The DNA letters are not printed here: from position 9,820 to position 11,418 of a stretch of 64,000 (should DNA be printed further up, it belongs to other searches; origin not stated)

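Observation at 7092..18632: Pilus-assembly locus fused to a glycan-assembly gene block (UGM-like flavoprotein, two tandem GT-C transferases, SDR epimerase, HAD hydrolase, DUF2298 giant membrane protein)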

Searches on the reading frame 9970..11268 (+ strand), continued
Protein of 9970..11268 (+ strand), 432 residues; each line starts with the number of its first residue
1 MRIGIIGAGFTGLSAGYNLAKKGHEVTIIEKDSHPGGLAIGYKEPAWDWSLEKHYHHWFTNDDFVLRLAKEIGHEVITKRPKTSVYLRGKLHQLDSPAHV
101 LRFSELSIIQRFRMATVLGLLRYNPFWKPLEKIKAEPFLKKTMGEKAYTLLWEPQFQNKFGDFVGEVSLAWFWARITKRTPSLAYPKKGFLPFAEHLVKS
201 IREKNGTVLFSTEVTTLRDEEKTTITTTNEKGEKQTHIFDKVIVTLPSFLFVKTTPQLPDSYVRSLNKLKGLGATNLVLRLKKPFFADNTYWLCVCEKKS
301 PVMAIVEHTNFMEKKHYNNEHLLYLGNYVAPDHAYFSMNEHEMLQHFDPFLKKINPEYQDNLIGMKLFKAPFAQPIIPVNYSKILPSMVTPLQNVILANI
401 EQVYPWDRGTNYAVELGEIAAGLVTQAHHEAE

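Call 39: search_protein_families(library=pfam, proteins=[P0138, P0238, P0262, P0127, P0167, P0170], max_evalue=0.001)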
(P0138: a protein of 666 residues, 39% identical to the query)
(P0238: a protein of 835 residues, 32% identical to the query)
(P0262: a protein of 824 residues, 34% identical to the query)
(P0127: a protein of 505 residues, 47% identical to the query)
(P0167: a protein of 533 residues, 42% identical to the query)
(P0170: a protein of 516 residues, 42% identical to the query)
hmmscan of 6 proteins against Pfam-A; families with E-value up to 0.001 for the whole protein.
P0138 (666 aa): 16 families
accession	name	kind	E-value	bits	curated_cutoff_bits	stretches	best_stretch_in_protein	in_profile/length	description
PF01593.30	Amino_oxidase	-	8.7e-18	65.2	19.8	1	10-344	1-357/443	Flavin containing amine oxidoreductase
PF13847.12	Methyltransf_31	-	1.1e-12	48.3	27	1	494-596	4-113/145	Methyltransferase domain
PF13489.12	Methyltransf_23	-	5.6e-11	42.9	27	1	479-607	8-132/164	Methyltransferase domain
PF13649.12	Methyltransf_25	-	7.8e-11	43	27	1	497-588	1-97/97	Methyltransferase domain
PF08241.18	Methyltransf_11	-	7.8e-11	42.9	21.2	1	499-592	2-95/95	Methyltransferase domain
PF08242.18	Methyltransf_12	-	1.5e-09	38.9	30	1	498-588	1-96/98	Methyltransferase domain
PF13450.12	NAD_binding_8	-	1.6e-09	38.3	21.9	1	5-61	1-55/68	NAD(P)-binding Rossmann-like domain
PF01266.30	DAO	-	1.8e-09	38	27.9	1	3-37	2-37/353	FAD dependent oxidoreductase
PF00070.33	Pyr_redox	-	2e-08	35.1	22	0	2-35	1-34/82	Pyridine nucleotide-disulphide oxidoreductase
PF00891.24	Methyltransf_2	-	2e-06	27.7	22.3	1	496-594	65-166/210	O-methyltransferase domain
PF05175.20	MTS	-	8.6e-06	25.9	23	1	493-551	31-94/170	Methyltransferase small domain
PF01728.25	FtsJ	-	2e-05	25.1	24.1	1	485-595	10-99/181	FtsJ-like methyltransferase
PF07992.20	Pyr_redox_2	-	2.3e-05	24.4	26.1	0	3-32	145-174/291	Pyridine nucleotide-disulphide oxidoreductase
PF00398.26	RrnaAD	-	6.2e-05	22.7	24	1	493-558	30-101/263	Ribosomal RNA adenine dimethylase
PF07021.18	MetW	-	0.00016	21.8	21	1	484-532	4-51/193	Methionine biosynthesis protein MetW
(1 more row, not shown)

P0238 (835 aa): 8 families
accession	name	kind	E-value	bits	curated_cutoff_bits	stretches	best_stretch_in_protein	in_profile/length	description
PF01593.30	Amino_oxidase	-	4.4e-19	69.5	19.8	1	415-802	1-416/443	Flavin containing amine oxidoreductase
PF13450.12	NAD_binding_8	-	7.2e-12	45.9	21.9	1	410-475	1-68/68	NAD(P)-binding Rossmann-like domain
PF01266.30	DAO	-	6.3e-10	39.5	27.9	1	408-442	2-36/353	FAD dependent oxidoreductase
PF07992.20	Pyr_redox_2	-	1.7e-05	24.8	26.1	1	406-440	143-177/291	Pyridine nucleotide-disulphide oxidoreductase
PF03486.20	HI0933_like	-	2.9e-05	24.1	50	0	407-441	2-36/244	HI0933-like protein Rossmann domain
PF00070.33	Pyr_redox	-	5.6e-05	24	22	1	408-441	2-35/82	Pyridine nucleotide-disulphide oxidoreductase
PF01946.23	Thi4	-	0.00014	21.6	26.2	1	401-442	13-55/235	Thi4 family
PF12831.13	FAD_oxidored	-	0.00066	19.5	27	0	408-446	2-40/416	FAD dependent oxidoreductase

P0262 (824 aa): 12 families
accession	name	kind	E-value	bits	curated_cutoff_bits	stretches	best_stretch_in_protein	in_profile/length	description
PF03706.18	LPG_synthase_TM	-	5.9e-40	138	33.4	1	7-308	1-302/302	Lysylphosphatidylglycerol synthase TM region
PF01593.30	Amino_oxidase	-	7e-35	121.6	19.8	1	385-819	1-438/443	Flavin containing amine oxidoreductase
PF13450.12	NAD_binding_8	-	8.5e-15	55.2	21.9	1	380-447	1-67/68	NAD(P)-binding Rossmann-like domain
PF01266.30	DAO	-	2.4e-14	54.1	27.9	1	377-614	1-185/353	FAD dependent oxidoreductase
PF00070.33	Pyr_redox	-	3.1e-08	34.5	22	1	378-411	2-35/82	Pyridine nucleotide-disulphide oxidoreductase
PF12831.13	FAD_oxidored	-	6.2e-08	32.8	27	1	377-416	1-40/416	FAD dependent oxidoreductase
PF00890.30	FAD_binding_2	-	9.5e-08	32.1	20.4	1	377-414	1-37/414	FAD binding domain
PF07992.20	Pyr_redox_2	-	9.8e-08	32.2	26.1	1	364-411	132-178/291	Pyridine nucleotide-disulphide oxidoreductase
PF01946.23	Thi4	-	1.2e-05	25.1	26.2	1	374-412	16-55/235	Thi4 family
PF03486.20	HI0933_like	-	1.8e-05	24.7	50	1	377-411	2-36/244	HI0933-like protein Rossmann domain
PF01494.25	FAD_binding_3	-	2.4e-05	24.2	22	1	377-407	3-33/349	FAD binding domain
PF01134.28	GIDA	-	0.00052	19.6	22.1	1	377-413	1-38/391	Glucose inhibited division protein A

P0127 (505 aa): 7 families
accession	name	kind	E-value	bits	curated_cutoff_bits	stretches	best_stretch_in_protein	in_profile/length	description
PF01593.30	Amino_oxidase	-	2.4e-28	100.1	19.8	1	10-503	1-441/443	Flavin containing amine oxidoreductase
PF13450.12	NAD_binding_8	-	6.7e-13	49.1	21.9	1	5-69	1-65/68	NAD(P)-binding Rossmann-like domain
PF01266.30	DAO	-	1.4e-10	41.7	27.9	1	2-41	1-40/353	FAD dependent oxidoreductase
PF00890.30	FAD_binding_2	-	1.8e-05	24.5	20.4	1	3-37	2-36/414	FAD binding domain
PF00070.33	Pyr_redox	-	9.7e-05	23.3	22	0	2-35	1-34/82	Pyridine nucleotide-disulphide oxidoreductase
PF07992.20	Pyr_redox_2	-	0.00016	21.6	26.1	1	1-32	1-32/291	Pyridine nucleotide-disulphide oxidoreductase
PF12831.13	FAD_oxidored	-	0.00039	20.3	27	1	3-41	2-40/416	FAD dependent oxidoreductase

P0167 (533 aa): 9 families
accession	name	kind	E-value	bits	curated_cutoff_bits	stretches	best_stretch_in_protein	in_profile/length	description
PF01593.30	Amino_oxidase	-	3.2e-28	99.7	19.8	1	10-528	1-443/443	Flavin containing amine oxidoreductase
PF13450.12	NAD_binding_8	-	2.6e-14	53.7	21.9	1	5-72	1-68/68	NAD(P)-binding Rossmann-like domain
PF01266.30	DAO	-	1.2e-11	45.2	27.9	1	4-42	3-41/353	FAD dependent oxidoreductase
PF12831.13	FAD_oxidored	-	2.7e-06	27.4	27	1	4-41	3-40/416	FAD dependent oxidoreductase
PF00890.30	FAD_binding_2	-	9.5e-06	25.5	20.4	1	4-39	3-37/414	FAD binding domain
PF00070.33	Pyr_redox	-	2.4e-05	25.2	22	1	2-35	1-34/82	Pyridine nucleotide-disulphide oxidoreductase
PF03486.20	HI0933_like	-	0.00017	21.6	50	0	2-36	2-36/244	HI0933-like protein Rossmann domain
PF07992.20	Pyr_redox_2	-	0.00034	20.6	26.1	1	2-33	2-175/291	Pyridine nucleotide-disulphide oxidoreductase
PF03807.23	F420_oxidored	-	0.00084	20.3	21.6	0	269-341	10-79/94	NADP oxidoreductase coenzyme F420-dependent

P0170 (516 aa): 9 families
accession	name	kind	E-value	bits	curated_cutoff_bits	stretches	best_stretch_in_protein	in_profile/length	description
PF01593.30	Amino_oxidase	-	1.2e-15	58.3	19.8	1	10-510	1-442/443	Flavin containing amine oxidoreductase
PF13450.12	NAD_binding_8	-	6.9e-14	52.3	21.9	1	5-72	1-68/68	NAD(P)-binding Rossmann-like domain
PF01266.30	DAO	-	7.5e-09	36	27.9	1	3-36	2-35/353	FAD dependent oxidoreductase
PF00890.30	FAD_binding_2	-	6.8e-06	26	20.4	1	3-37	2-36/414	FAD binding domain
PF12831.13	FAD_oxidored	-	3.3e-05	23.8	27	1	3-39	2-38/416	FAD dependent oxidoreductase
PF00070.33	Pyr_redox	-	5.7e-05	24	22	1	2-33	1-32/82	Pyridine nucleotide-disulphide oxidoreductase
PF01946.23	Thi4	-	6.8e-05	22.7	26.2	1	2-38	19-56/235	Thi4 family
PF03486.20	HI0933_like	-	0.00018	21.5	50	0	2-36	2-36/244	HI0933-like protein Rossmann domain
PF07992.20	Pyr_redox_2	-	0.00031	20.7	26.1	1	2-33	2-175/291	Pyridine nucleotide-disulphide oxidoreductase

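Call 40: fold_search(model_id=the predicted structure, library=pdb)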
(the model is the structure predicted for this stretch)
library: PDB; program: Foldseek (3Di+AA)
matches with E <= 10: 1994; with E <= 0.001: 1012
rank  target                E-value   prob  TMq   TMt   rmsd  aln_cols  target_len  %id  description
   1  2ivd_B                2.6e-25  1.00  0.78  0.75   5.1       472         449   15  Structure of protoporphyrinogen oxidase from Myxococcus xanthus with acifluorfen (released 2006-10-17)
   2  2ive_A                5.5e-25  1.00  0.78  0.75   5.0       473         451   16  Structure of protoporphyrinogen oxidase from Myxococcus xanthus (released 2006-10-17)
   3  2ive_B                9.8e-25  1.00  0.78  0.75   4.3       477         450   16  Structure of protoporphyrinogen oxidase from Myxococcus xanthus (released 2006-10-17)
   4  2ivd_A                8.5e-24  1.00  0.77  0.75   5.0       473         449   15  Structure of protoporphyrinogen oxidase from Myxococcus xanthus with acifluorfen (released 2006-10-17)
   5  9a78_B                8.7e-23  1.00  0.76  0.70   5.0       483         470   15  Integrative model of SYFB-CGOX by crosslinking MS and deep learning (released 2024-09-18)
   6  7eme_B                1.2e-22  1.00  0.73  0.76   4.7       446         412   15  Putative Leptospira interrogans recombinant L-amino acid oxidase (released 2021-08-18)
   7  3i6d_A                4.0e-22  1.00  0.74  0.77   4.3       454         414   16  Crystal structure of PPO from bacillus subtilis with AF (released 2009-12-08)
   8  3i6d_B                4.0e-22  1.00  0.75  0.77   4.5       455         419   16  Crystal structure of PPO from bacillus subtilis with AF (released 2009-12-08)
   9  3ka7                  4.5e-22  1.00  0.75  0.77   4.5       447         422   18  Crystal Structure of an oxidoreductase from Methanosarcina mazei. Northeast Structural Genomics Consortium target id MaR (released 2009-11-17)
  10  7eme_A                8.5e-22  1.00  0.73  0.76   4.8       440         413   15  Putative Leptospira interrogans recombinant L-amino acid oxidase (released 2021-08-18)
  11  5mog_A                1.0e-21  1.00  0.81  0.75   4.2       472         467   16  Oryza sativa phytoene desaturase inhibited by norflurazon (released 2017-07-12)
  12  2z5x                  1.3e-21  1.00  0.76  0.65   4.4       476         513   16  Crystal Structure of Human Monoamine Oxidase A with Harmine (released 2008-04-01)
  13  1o5w_B                1.6e-21  1.00  0.77  0.67   4.4       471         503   16  The structure basis of specific recognitions for substrates and inhibitors of rat monoamine oxidase A (released 2004-04-20)
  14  1o5w_D                1.8e-21  1.00  0.77  0.67   4.4       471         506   16  The structure basis of specific recognitions for substrates and inhibitors of rat monoamine oxidase A (released 2004-04-20)
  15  2z5y                  2.0e-21  1.00  0.74  0.64   4.7       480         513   16  Crystal Structure of Human Monoamine Oxidase A (G110A) with Harmine (released 2008-04-01)
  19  5mog_E                4.3e-21  1.00  0.81  0.76   4.2       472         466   16  Oryza sativa phytoene desaturase inhibited by norflurazon (released 2017-07-12)
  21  5mog_C                7.3e-21  1.00  0.80  0.74   4.3       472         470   16  Oryza sativa phytoene desaturase inhibited by norflurazon (released 2017-07-12)
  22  5mog_B                9.3e-21  1.00  0.80  0.74   4.3       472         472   16  Oryza sativa phytoene desaturase inhibited by norflurazon (released 2017-07-12)
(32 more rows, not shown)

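Call 49: find_related_loci(query=A5, collection=metagenome_contigs, flank=10000)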
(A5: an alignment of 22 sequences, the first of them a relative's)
Query A5 (444 aa) in metagenome_contigs; peptide patterns used: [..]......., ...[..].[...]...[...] (x = any residue, [..] = any of these).
600 stretches matched a pattern (row limit reached: there are more); 583 encode a relative of the query (tblastn E <= 1e-3); the best 80 are kept; 80 distinct loci.
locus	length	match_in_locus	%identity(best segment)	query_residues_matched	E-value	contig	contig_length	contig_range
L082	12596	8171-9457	61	9-437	7e-180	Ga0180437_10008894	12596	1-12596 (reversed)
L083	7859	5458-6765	58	10-441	5e-179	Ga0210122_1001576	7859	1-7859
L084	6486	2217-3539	58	1-441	3e-179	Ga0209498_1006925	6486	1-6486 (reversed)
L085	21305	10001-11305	57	7-441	9e-177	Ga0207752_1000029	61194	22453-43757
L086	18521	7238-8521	59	10-435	3e-170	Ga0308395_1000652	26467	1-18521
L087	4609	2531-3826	58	10-439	9e-175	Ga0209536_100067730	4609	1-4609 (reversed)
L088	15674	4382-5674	56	10-438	5e-169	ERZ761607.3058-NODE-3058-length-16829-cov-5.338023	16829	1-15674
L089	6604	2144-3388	57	21-441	5e-170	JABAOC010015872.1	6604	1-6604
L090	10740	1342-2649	56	10-444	1e-167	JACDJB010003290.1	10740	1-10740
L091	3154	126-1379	58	21-442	7e-176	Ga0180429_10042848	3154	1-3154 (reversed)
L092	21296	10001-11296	56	10-441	2e-166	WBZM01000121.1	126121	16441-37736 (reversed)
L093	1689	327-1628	57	11-435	0e+0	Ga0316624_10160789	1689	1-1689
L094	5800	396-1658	59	11-437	3e-167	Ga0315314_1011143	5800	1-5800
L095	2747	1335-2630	54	10-444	8e-175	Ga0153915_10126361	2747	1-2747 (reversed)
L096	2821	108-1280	60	54-441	8e-175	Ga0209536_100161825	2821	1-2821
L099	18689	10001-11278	55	6-441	1e-163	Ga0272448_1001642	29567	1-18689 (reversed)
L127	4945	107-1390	53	11-441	9e-161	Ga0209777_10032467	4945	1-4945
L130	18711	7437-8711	53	10-439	2e-157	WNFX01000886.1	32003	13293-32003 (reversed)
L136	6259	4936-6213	55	10-438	2e-157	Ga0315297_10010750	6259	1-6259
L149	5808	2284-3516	53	26-441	5e-157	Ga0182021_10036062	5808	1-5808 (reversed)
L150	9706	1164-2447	50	10-444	1e-155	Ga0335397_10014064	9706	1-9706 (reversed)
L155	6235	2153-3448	52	9-443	5e-156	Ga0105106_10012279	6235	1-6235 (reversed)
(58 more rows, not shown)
